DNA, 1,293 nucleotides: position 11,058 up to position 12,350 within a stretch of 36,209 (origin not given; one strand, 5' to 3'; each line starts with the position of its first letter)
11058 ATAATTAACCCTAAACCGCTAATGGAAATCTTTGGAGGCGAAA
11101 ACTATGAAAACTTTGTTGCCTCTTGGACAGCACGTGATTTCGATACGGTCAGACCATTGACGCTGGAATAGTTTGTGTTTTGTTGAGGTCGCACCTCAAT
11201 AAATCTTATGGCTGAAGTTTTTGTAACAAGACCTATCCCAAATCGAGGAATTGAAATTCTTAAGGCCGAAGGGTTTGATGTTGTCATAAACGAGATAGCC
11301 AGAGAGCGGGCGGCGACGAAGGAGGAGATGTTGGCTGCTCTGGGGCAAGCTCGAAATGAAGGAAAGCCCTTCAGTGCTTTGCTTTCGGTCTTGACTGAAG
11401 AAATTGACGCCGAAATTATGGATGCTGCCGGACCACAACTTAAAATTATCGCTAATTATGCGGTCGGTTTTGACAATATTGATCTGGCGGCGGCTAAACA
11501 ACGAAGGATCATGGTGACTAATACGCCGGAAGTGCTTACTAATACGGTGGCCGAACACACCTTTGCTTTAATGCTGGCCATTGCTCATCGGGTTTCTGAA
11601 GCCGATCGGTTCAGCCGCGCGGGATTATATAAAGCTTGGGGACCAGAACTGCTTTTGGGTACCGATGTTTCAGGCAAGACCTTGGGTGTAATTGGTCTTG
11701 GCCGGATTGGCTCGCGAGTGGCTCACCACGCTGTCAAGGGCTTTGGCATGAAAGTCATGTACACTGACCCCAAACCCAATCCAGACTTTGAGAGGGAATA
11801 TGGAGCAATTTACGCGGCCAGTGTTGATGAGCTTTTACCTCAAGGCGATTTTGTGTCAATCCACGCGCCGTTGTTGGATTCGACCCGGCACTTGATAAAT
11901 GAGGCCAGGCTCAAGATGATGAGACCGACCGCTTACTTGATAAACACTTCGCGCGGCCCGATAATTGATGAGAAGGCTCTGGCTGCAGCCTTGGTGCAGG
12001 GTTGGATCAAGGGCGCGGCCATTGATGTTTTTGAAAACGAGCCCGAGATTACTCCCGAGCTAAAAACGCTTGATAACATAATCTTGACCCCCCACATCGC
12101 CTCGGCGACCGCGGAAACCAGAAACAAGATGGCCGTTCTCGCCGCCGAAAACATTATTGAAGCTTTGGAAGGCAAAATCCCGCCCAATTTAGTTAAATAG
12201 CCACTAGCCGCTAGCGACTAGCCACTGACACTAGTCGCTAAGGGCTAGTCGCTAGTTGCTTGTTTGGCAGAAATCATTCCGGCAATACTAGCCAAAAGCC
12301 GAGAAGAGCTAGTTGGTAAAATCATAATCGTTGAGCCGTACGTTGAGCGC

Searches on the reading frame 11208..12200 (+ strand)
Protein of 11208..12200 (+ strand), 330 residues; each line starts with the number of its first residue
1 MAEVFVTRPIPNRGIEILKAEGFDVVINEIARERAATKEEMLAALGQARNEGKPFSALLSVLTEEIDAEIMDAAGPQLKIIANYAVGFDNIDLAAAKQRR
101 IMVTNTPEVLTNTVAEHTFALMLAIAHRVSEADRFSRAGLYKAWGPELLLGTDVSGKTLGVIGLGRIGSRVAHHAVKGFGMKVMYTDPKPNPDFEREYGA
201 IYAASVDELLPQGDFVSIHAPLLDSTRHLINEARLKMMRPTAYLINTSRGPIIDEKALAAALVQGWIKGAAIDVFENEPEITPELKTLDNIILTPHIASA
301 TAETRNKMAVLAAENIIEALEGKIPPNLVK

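Call 72: search_protein_families(library=pfam, proteins=[window:11208-12200:+], max_evalue=0.01)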
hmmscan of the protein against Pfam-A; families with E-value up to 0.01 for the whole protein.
window:11208-12200:+ (330 aa): 4 families
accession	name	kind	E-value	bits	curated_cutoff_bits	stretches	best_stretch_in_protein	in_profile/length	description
PF02826.25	2-Hacid_dh_C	-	9e-59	198.3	25.1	1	119-298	1-178/178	D-isomer specific 2-hydroxyacid dehydrogenase, NAD binding domain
PF00389.36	2-Hacid_dh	-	5.5e-32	110.7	24.6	1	4-330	1-134/134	D-isomer specific 2-hydroxyacid dehydrogenase, catalytic domain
PF03446.21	NAD_binding_2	-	0.00067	20.1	21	1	159-262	2-107/161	NAD binding domain of 6-phosphogluconate dehydrogenase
PF02737.24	3HCDH_N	-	0.0097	16.3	22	0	159-191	2-33/180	3-hydroxyacyl-CoA dehydrogenase, NAD binding domain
